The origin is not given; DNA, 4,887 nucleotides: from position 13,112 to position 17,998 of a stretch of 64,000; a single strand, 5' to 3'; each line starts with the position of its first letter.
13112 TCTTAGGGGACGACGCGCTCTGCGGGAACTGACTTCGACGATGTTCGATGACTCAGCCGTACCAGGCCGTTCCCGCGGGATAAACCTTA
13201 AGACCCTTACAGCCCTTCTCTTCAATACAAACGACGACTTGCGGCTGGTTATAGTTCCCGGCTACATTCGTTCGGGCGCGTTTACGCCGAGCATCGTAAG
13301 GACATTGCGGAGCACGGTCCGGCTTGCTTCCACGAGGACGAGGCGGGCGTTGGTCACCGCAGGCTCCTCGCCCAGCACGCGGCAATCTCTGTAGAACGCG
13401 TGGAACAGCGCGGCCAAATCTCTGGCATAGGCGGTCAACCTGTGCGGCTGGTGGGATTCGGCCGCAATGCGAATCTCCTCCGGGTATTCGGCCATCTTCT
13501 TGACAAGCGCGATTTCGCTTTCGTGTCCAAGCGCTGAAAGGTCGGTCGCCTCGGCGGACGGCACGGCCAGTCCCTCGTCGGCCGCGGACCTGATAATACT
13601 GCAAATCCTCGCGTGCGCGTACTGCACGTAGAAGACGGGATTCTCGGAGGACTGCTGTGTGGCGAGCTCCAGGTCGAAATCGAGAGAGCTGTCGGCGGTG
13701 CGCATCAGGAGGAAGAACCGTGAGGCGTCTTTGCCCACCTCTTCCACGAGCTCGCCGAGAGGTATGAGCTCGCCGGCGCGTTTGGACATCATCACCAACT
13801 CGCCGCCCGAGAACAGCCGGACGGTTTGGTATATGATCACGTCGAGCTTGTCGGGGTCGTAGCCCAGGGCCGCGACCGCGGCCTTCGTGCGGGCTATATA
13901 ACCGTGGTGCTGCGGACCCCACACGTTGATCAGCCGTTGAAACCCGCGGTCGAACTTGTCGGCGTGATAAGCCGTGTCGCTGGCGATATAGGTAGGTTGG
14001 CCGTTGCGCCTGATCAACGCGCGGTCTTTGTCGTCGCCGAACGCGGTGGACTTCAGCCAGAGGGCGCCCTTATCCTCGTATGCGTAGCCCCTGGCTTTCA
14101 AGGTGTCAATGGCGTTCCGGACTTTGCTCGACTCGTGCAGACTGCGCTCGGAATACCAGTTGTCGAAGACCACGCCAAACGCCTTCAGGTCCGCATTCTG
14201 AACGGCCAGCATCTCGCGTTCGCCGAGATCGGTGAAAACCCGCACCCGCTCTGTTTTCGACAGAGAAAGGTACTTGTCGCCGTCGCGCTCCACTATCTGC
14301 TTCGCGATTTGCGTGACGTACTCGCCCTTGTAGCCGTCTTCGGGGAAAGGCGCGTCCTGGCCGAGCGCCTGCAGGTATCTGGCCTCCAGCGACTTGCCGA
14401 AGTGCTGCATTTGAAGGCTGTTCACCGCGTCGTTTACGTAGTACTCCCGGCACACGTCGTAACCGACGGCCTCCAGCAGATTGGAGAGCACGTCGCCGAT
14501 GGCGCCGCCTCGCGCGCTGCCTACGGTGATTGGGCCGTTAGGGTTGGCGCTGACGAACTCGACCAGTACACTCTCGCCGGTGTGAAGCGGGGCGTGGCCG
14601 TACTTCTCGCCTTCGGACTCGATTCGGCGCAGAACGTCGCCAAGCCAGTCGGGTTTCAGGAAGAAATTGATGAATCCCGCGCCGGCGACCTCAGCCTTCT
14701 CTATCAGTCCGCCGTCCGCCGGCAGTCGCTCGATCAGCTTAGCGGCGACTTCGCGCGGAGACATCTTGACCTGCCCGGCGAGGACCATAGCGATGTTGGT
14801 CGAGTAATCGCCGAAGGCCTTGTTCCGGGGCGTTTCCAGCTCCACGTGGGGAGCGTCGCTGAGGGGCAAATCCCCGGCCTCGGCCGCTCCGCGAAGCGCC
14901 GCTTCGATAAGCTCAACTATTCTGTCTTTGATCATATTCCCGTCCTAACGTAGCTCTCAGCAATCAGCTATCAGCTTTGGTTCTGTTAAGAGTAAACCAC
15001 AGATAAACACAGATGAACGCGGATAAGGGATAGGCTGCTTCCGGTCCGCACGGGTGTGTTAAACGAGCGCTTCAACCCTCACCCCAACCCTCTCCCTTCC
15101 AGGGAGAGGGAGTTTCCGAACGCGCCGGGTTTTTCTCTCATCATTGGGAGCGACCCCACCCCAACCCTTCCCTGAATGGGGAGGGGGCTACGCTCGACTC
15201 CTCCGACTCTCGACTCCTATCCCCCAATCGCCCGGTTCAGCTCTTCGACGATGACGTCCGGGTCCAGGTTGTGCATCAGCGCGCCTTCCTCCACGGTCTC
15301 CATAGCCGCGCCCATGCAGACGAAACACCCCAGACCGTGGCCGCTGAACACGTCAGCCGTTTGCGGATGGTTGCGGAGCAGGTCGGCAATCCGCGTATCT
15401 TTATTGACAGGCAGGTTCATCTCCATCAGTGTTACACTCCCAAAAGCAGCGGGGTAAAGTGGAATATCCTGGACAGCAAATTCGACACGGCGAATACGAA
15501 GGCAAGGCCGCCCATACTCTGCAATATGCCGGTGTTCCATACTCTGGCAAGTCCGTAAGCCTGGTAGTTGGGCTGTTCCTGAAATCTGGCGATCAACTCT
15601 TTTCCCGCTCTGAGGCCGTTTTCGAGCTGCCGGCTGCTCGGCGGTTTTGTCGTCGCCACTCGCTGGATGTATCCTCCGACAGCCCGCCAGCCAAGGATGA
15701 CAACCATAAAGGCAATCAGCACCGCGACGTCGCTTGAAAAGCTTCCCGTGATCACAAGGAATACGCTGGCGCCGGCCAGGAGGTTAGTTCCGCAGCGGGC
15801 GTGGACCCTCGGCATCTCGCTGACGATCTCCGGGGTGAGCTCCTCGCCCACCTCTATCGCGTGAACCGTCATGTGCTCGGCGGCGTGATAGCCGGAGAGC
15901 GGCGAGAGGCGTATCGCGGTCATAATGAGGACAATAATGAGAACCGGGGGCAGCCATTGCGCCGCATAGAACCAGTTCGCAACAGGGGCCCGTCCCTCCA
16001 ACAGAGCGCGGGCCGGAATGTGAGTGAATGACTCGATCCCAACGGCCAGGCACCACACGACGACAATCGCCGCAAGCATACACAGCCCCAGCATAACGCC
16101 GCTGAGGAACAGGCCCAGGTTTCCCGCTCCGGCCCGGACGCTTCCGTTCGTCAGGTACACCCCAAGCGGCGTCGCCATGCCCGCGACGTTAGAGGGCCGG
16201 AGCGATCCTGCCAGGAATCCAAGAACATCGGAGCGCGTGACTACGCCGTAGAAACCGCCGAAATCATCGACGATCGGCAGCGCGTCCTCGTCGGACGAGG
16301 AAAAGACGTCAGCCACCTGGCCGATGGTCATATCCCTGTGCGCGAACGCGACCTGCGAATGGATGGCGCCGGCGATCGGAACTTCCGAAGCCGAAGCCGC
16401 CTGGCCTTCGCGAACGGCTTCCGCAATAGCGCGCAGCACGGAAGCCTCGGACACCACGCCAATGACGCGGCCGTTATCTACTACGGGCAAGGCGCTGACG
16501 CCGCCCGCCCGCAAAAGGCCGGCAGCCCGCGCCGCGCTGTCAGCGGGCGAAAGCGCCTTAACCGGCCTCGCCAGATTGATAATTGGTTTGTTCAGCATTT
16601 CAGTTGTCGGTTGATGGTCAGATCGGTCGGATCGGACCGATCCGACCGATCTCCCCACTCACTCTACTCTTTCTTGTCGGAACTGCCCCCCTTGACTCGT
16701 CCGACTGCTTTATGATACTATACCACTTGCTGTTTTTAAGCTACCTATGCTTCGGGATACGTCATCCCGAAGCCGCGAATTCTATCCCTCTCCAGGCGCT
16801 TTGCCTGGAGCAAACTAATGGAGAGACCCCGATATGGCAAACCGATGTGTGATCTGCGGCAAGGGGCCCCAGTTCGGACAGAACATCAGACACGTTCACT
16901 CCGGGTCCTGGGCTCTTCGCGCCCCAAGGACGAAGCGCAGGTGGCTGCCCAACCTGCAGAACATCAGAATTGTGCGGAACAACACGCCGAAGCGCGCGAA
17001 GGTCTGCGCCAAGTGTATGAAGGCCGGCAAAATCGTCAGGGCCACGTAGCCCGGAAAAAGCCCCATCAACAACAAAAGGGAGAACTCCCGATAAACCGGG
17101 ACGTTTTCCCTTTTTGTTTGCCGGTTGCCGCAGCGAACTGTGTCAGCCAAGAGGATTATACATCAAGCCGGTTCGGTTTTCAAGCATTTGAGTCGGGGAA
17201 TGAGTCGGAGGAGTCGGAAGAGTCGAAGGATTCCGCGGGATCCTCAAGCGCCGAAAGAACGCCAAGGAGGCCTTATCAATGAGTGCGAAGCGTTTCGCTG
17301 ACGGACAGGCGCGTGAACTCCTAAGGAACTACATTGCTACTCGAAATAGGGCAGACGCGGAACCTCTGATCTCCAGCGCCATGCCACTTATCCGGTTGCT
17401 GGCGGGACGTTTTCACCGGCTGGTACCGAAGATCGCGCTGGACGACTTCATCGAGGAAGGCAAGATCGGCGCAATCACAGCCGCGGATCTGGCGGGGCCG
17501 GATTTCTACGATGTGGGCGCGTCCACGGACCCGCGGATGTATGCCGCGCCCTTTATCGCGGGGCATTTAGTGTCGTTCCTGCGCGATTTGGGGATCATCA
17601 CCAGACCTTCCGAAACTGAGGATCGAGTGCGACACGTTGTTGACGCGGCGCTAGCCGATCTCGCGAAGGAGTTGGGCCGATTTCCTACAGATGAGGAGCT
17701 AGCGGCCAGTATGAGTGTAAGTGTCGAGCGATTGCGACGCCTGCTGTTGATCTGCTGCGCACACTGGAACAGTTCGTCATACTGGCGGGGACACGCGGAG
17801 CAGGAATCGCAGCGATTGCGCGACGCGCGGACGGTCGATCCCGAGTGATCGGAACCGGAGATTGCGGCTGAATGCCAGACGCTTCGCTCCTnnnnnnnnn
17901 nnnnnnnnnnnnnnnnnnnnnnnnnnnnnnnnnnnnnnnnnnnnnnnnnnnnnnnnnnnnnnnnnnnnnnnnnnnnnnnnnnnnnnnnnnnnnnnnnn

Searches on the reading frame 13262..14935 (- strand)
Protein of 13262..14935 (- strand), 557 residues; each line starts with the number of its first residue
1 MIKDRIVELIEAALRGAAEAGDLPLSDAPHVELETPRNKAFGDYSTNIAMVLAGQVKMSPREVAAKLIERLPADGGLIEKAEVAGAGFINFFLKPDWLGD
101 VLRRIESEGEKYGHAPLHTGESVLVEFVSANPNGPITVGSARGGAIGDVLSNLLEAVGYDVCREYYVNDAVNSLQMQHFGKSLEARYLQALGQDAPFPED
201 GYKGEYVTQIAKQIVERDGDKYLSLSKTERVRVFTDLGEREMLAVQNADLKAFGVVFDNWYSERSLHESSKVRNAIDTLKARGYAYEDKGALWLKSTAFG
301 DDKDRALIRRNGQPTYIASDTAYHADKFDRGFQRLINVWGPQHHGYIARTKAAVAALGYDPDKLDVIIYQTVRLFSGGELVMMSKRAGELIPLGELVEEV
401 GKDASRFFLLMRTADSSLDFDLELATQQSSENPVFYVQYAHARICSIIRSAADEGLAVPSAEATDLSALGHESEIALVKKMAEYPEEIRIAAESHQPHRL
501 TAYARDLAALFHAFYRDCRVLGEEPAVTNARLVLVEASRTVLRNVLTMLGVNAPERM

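Call 15: search_protein_families(library=ncbifam, proteins=[window:13262-14935:-], max_evalue=0.00001)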
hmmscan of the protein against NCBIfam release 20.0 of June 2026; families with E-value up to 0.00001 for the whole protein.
window:13262-14935:- (557 aa): 4 families
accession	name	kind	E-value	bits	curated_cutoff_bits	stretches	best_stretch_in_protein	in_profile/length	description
TIGR00456.1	argS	equivalog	9.5e-133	443.5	261.65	1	4-557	3-569/569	arginine--tRNA ligase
NF002447.0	PRK01611.3-4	equivalog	3.2e-57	194.3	460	2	395-557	447-613/613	arginine--tRNA ligase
NF002446.0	PRK01611.3-3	equivalog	5e-53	180.3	399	3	396-557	480-636/636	arginine--tRNA ligase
NF045898.1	ArgS_rel_codon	equivalog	9e-50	170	340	2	396-557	171-327/327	ArgS-related anticodon-binding protein NrtL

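Call 40: find_encoding_contigs(protein=window:13262-14935:-, flank=10000, max_places=4)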
Protein window:13262-14935:- (557 aa): no gene with exactly this product is on record in the collection.

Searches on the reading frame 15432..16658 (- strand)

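Call 15: search_protein_families(library=ncbifam, proteins=[window:15432-16658:-], max_evalue=0.00001)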
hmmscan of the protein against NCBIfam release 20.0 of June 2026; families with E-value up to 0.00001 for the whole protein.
window:15432-16658:- (408 aa): 1 family
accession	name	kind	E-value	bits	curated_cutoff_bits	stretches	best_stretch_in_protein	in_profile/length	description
TIGR01137.1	cysta_beta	equivalog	6.6e-06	25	510.25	1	29-150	345-457/457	cystathionine beta-synthase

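Call 21: search_protein_families(library=pfam, proteins=[window:15432-16658:-], max_evalue=0.0001)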
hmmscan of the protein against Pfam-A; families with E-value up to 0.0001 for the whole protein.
window:15432-16658:- (408 aa): 2 families
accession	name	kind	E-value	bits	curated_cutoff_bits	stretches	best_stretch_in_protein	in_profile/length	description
PF00571.33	CBS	-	2e-20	73.3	24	2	31-79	7-56/57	CBS domain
PF07136.16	DUF1385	-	1e-13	51.6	22.1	1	197-319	42-170/227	Protein of unknown function (DUF1385)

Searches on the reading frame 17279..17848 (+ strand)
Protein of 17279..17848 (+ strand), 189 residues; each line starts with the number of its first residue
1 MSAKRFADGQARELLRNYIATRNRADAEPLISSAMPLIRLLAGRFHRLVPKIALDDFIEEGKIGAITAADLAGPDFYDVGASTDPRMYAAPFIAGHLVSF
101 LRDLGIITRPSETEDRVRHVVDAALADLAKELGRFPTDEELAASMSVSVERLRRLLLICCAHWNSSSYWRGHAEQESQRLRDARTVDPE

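Call 15: search_protein_families(library=ncbifam, proteins=[window:17279-17848:+], max_evalue=0.00001)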
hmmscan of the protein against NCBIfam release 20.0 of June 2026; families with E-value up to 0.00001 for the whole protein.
window:17279-17848:+ (189 aa): 8 families
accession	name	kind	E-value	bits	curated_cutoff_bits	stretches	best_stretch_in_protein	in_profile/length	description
NF005413.0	PRK06986.1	subfamily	6.2e-12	45.9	201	1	19-157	8-138/241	RNA polymerase sigma factor FliA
TIGR02980.1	SigBFG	subfamily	1.3e-11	44.6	234.35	1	27-158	5-129/227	SigB/SigF/SigG family RNA polymerase sigma factor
NF004935.0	PRK06288.1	equivalog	4.4e-11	42.9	343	1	4-157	12-158/270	RNA polymerase sigma factor WhiG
TIGR02479.1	FliA_WhiG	subfamily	2.3e-10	40.6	189.6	1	30-156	1-120/224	FliA/WhiG family RNA polymerase sigma factor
NF005644.0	PRK07408.1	subfamily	2.7e-10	40.3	261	1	8-159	10-155/258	RNA polymerase sigma factor SigF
NF004052.0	PRK05572.1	subfamily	2.3e-09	37.2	311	1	5-151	13-150/252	SigF/SigG family RNA polymerase sporulation sigma factor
TIGR02885.1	spore_sigF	equivalog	1.7e-08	34.6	321.45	1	23-151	9-129/231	RNA polymerase sporulation sigma factor SigF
NF005514.0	PRK07122.1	subfamily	5.1e-08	32.4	372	1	27-168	42-175/264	RNA polymerase sigma factor SigF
